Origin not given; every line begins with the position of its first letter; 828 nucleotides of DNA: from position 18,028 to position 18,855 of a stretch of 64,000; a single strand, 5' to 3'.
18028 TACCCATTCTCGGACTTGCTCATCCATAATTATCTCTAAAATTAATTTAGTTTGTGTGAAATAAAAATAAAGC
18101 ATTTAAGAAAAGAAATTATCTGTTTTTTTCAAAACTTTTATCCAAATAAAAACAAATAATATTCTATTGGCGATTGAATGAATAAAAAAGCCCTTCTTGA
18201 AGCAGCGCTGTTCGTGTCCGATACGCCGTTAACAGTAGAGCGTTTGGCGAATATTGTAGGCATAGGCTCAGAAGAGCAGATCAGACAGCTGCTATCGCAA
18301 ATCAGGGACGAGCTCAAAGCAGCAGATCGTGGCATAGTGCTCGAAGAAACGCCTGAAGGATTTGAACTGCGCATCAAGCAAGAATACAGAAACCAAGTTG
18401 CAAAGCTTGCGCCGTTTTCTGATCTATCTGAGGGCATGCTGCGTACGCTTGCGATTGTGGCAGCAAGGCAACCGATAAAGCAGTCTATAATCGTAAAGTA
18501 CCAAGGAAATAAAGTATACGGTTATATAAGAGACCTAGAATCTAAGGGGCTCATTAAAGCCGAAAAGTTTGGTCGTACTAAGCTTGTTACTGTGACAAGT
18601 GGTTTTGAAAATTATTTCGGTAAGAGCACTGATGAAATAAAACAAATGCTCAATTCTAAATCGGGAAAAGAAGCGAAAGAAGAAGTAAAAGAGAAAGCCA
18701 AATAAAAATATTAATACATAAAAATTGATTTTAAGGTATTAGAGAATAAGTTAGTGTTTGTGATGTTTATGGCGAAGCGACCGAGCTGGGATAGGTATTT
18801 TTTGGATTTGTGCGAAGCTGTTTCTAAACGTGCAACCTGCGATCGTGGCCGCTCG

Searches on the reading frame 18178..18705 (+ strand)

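Call 41: search_protein_families(library=pfam, proteins=[window:18178-18705:+], max_evalue=0.001)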
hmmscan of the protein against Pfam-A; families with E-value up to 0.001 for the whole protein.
window:18178-18705:+ (175 aa): 1 family
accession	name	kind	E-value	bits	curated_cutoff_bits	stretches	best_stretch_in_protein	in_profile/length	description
PF04079.22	SMC_ScpB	-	1.8e-33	115.9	27.4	1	6-154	2-157/160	Segregation and condensation complex subunit ScpB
